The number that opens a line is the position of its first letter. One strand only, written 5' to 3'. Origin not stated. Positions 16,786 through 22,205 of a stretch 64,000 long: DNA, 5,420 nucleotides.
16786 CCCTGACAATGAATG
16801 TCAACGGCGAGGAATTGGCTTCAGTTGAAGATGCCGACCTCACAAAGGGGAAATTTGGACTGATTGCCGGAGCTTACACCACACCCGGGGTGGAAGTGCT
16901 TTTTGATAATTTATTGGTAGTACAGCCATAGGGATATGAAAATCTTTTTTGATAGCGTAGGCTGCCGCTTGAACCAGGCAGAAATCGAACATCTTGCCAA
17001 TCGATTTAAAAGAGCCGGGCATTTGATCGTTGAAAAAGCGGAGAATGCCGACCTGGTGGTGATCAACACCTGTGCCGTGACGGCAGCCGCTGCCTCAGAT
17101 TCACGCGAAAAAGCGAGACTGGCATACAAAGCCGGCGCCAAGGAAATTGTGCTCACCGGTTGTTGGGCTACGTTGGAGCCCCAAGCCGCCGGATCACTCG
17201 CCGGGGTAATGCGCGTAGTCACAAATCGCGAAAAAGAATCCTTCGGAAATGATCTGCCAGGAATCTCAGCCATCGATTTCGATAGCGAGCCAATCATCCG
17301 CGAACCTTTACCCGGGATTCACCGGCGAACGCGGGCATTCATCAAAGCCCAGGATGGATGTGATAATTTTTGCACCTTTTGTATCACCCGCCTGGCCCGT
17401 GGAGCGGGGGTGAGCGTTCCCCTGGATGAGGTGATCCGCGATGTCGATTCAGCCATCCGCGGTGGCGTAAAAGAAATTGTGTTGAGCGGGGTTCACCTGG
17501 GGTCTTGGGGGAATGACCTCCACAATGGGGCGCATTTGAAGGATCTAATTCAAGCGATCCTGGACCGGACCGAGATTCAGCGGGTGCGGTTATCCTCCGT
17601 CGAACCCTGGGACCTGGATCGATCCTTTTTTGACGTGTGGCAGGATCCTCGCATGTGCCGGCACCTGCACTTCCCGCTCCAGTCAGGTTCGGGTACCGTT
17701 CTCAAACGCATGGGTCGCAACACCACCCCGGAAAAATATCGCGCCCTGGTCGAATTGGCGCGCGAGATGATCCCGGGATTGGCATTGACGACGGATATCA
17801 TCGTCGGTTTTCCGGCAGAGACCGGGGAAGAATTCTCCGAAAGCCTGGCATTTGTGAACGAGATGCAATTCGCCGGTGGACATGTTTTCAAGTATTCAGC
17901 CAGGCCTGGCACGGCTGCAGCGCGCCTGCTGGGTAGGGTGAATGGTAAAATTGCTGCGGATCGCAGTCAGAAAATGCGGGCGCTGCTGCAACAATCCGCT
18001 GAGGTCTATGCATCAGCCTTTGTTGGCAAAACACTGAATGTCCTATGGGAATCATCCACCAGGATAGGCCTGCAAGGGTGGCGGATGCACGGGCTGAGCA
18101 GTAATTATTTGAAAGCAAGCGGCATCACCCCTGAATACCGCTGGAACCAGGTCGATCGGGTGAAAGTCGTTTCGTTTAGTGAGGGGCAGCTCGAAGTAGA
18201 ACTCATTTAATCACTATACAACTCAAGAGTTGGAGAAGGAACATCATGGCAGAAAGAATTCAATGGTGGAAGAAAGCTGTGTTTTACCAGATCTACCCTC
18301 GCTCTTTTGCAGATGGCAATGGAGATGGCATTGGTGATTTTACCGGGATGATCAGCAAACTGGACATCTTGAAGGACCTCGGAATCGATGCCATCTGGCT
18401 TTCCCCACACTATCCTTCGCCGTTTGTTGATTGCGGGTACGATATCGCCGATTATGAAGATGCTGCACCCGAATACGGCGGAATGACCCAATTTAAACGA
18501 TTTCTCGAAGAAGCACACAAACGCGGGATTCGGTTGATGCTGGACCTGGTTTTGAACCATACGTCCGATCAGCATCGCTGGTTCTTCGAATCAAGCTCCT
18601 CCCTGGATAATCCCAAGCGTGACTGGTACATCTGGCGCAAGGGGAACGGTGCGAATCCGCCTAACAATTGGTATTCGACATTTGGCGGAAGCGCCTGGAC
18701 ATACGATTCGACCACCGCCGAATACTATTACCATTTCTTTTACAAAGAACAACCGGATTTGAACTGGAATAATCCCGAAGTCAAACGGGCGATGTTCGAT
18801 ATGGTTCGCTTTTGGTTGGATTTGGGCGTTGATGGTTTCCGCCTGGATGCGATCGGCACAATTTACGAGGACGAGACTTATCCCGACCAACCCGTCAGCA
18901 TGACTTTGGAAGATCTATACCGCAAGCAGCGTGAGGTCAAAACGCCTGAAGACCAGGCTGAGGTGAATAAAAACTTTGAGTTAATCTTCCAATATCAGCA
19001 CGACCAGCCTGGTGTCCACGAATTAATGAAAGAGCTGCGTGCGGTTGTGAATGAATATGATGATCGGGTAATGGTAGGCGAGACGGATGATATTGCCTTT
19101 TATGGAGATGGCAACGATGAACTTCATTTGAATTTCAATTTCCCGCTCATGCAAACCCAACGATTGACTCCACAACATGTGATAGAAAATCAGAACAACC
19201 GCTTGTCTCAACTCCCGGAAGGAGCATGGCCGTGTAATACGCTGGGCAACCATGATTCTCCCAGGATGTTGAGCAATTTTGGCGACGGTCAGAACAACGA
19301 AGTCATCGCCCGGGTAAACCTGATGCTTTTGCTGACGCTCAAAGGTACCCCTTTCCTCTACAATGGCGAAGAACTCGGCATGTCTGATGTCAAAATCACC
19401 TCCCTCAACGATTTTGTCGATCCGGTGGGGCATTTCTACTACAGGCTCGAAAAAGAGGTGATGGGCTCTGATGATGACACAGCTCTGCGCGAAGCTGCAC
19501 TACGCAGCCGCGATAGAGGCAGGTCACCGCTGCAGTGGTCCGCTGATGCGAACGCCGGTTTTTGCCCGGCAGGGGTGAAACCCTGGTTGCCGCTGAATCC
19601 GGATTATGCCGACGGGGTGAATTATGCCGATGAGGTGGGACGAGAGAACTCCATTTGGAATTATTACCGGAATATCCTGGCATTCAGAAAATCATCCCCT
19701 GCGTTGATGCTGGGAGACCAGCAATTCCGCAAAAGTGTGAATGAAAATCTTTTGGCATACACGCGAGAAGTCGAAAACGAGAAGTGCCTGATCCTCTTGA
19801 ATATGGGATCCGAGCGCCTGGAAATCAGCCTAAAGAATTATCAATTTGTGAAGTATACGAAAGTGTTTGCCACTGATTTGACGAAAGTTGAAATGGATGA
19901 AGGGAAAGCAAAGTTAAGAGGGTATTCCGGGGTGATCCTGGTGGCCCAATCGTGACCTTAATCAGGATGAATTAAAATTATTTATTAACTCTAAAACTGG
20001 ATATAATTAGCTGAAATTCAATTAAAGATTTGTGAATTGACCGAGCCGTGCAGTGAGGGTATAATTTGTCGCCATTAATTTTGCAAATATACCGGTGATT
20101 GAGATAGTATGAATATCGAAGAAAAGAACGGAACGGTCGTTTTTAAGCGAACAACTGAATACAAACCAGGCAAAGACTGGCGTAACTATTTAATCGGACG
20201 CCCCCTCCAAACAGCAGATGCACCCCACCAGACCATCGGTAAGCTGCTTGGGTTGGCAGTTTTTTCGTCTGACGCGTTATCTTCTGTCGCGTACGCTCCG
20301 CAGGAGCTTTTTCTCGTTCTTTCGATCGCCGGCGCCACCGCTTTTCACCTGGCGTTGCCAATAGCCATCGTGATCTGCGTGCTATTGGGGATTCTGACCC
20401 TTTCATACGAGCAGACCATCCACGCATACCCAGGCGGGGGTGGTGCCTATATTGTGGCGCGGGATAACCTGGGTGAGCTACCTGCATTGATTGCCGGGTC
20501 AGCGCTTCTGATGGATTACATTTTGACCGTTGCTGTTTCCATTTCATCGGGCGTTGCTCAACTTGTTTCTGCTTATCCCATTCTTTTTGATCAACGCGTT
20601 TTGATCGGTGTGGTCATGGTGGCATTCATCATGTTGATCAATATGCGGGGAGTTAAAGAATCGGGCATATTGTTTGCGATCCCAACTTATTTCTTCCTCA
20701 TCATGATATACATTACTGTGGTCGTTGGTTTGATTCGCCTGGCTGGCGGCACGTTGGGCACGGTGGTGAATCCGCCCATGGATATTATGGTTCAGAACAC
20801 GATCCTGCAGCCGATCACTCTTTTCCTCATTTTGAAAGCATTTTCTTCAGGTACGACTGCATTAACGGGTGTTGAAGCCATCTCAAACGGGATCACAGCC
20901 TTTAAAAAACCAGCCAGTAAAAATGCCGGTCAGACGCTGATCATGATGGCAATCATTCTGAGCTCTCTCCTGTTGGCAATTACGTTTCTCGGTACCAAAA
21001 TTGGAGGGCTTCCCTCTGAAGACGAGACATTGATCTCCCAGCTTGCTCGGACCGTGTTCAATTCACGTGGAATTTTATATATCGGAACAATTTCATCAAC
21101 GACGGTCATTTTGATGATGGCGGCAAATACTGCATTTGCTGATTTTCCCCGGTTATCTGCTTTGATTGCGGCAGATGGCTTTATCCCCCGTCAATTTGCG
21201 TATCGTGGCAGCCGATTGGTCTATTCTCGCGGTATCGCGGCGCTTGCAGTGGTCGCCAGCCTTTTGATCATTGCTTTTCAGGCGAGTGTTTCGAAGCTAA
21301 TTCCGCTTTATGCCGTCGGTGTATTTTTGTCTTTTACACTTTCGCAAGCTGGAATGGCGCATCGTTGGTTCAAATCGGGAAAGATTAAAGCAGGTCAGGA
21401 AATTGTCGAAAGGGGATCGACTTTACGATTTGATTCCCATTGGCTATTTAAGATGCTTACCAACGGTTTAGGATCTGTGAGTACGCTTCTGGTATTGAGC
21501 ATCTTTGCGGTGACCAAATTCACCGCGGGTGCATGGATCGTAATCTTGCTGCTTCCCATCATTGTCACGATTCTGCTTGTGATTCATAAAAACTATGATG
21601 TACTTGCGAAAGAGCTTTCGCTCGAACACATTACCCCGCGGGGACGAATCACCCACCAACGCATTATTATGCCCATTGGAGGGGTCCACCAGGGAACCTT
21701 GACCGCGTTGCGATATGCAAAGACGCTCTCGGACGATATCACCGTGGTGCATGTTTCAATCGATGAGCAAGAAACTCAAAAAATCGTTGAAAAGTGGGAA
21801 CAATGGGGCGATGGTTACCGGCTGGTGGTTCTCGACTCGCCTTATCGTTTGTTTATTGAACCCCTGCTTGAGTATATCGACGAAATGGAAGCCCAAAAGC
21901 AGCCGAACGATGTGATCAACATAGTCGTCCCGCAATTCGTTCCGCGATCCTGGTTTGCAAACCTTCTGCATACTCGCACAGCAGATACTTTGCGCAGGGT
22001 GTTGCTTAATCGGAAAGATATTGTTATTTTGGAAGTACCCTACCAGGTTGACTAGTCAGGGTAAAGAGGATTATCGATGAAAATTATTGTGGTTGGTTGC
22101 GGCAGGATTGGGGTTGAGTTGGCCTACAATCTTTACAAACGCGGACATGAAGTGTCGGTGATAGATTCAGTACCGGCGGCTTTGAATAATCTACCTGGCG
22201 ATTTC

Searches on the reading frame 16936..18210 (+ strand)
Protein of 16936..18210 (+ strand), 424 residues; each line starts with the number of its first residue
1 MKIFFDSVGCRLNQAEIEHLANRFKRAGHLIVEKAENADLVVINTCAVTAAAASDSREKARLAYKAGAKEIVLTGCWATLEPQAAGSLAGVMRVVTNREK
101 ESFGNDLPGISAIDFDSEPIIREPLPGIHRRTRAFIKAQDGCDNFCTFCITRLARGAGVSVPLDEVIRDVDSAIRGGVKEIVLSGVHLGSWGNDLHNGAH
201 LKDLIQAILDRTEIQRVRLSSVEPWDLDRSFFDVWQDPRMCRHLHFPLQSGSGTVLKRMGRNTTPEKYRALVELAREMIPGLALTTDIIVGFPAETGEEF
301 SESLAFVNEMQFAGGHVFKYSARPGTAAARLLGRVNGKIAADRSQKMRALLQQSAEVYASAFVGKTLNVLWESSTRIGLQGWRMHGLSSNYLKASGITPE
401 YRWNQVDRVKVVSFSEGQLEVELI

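Call 41: search_protein_families(library=ncbifam, proteins=[window:16936-18210:+], max_evalue=1e-10)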
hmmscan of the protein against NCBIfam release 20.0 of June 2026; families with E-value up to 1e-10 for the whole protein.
window:16936-18210:+ (424 aa): 8 families
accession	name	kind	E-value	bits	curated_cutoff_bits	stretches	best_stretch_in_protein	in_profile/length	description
TIGR01579.1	MiaB-like-C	equivalog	9.4e-103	344.7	357.05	1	6-394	2-398/416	tRNA (N(6)-L-threonylcarbamoyladenosine(37)-C(2))-methylthiotransferase MtaB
TIGR00089.1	TIGR00089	subfamily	2.7e-99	332.9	251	1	2-391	1-399/429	MiaB/RimO family radical SAM methylthiotransferase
TIGR01574.1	miaB-methiolase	equivalog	1e-73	248.9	355.3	1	2-376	1-391/437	tRNA (N6-isopentenyl adenosine(37)-C2)-methylthiotransferase MiaB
TIGR01578.1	MiaB-like-B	hypoth_equivalog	7.2e-68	229.3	314.7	1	2-378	1-378/421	tRNA (N(6)-L-threonylcarbamoyladenosine(37)-C(2))-methylthiotransferase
TIGR01125.1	TIGR01125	equivalog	1.7e-64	218.5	356.95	1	2-373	1-379/432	30S ribosomal protein S12 methylthiotransferase RimO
NF010916.0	PRK14336.1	equivalog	3.3e-60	204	606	1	5-386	6-380/418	tRNA (N6-isopentenyl adenosine(37)-C2)-methylthiotransferase MiaB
TIGR04014.1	B12_SAM_MJ_0865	equivalog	7.6e-14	51.3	360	1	130-334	157-360/434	methyl-coenzyme M reductase glutamine C-methyltransferase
TIGR04013.1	B12_SAM_MJ_1487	hypoth_equivalog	1.7e-11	43.6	251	1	134-329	152-354/382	TIGR04013 family B12-binding domain/radical SAM domain-containing protein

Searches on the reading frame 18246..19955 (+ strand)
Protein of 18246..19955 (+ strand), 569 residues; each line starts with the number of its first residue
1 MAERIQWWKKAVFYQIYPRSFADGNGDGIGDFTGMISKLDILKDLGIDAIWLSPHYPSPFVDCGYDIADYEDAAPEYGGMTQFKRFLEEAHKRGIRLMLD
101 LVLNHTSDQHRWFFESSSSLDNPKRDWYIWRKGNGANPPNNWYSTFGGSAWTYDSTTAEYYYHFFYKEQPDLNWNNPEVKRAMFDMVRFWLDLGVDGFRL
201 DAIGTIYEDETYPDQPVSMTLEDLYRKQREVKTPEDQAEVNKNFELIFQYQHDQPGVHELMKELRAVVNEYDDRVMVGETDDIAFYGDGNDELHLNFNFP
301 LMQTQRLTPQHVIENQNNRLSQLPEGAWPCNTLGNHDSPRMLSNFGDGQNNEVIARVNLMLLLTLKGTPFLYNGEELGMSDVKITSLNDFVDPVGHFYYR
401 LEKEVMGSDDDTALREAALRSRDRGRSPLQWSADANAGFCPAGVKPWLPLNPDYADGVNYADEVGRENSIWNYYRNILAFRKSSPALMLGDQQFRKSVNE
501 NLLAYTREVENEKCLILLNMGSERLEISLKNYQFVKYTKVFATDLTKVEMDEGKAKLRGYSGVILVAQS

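Call 41: search_protein_families(library=ncbifam, proteins=[window:18246-19955:+], max_evalue=1e-10)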
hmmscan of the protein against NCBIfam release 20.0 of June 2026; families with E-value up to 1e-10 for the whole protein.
window:18246-19955:+ (569 aa): 12 families
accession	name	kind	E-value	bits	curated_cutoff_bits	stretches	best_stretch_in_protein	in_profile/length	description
NF051899.1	BetGalacBglAAgro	equivalog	3.7e-135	451.3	900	1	6-562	1-532/537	beta-galactosidase BglA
TIGR02403.1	trehalose_treC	equivalog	3.5e-129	432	799.05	1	7-564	1-541/544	alpha,alpha-phosphotrehalase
NF008183.0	PRK10933.1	subfamily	1.4e-119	400.3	535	2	1-215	1-214/551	alpha,alpha-phosphotrehalase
TIGR02456.1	treS_nterm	equivalog_domain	4.8e-110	368.6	678.35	2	6-225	1-221/539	maltose alpha-D-glucosyltransferase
NF041321.1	Alpha-amyl_MalA_Halo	equivalog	2.5e-38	131.9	875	1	6-202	255-426/666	alpha-amylase MalA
NF041090.1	Cyc-maltodext_AglB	equivalog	7.5e-38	130.5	540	1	30-202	62-207/470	cyclomaltodextrinase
NF008051.0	PRK10785.1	equivalog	8e-38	130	568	1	30-211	176-345/607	maltodextrin glucosidase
TIGR02402.1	trehalose_TreZ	equivalog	2.5e-19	69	538.8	1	8-106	92-186/545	malto-oligosyltrehalose trehalohydrolase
NF011083.0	PRK14510.1-2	equivalog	1.8e-15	55.5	1322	1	30-206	220-386/1186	bifunctional glycogen debranching protein GlgX/4-alpha-glucanotransferase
NF007058.0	PRK09505.2-3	equivalog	1.9e-11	42.8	897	0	30-106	247-337/742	alpha-amylase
TIGR02401.1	trehalose_TreY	equivalog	3.6e-11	42.1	498.65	1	34-109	17-93/838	malto-oligosyltrehalose synthase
NF007060.0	PRK09505.2-5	equivalog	4.8e-11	41.4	790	0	30-106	232-322/690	alpha-amylase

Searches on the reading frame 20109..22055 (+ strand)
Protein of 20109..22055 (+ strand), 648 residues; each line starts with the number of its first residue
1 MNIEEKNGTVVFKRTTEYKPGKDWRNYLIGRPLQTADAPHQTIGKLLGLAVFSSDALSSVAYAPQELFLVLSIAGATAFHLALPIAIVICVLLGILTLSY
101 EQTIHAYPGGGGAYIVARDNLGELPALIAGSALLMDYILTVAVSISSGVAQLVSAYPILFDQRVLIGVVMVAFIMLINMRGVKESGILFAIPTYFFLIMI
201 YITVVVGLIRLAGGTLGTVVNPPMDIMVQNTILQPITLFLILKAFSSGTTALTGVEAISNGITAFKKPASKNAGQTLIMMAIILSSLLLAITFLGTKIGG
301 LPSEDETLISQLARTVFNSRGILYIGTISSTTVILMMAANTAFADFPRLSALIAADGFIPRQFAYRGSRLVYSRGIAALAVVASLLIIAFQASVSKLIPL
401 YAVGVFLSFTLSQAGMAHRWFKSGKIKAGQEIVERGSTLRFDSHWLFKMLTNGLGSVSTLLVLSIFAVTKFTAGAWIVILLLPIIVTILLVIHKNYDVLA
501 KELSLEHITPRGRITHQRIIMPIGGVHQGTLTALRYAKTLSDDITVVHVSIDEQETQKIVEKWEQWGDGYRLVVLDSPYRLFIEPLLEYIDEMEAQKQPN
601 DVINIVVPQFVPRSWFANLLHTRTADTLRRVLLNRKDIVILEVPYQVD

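Call 12: search_protein_families(library=ncbifam, proteins=[window:20109-22055:+], max_evalue=0.00001)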
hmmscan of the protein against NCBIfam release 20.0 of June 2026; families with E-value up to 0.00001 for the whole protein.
window:20109-22055:+ (648 aa): 1 family
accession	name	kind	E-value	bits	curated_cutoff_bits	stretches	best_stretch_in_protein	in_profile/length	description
TIGR00909.1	2A0306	subfamily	1.1e-08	34.4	556.8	1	65-411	21-365/429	amino acid transporter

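Call 55: search_protein_families(library=pfam, proteins=[window:20109-22055:+], max_evalue=0.00001)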
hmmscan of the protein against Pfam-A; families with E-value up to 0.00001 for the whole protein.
window:20109-22055:+ (648 aa): 1 family
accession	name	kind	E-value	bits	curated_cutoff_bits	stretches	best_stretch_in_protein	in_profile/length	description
PF13520.12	AA_permease_2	-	5.5e-27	95.2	27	1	72-485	19-422/427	Amino acid permease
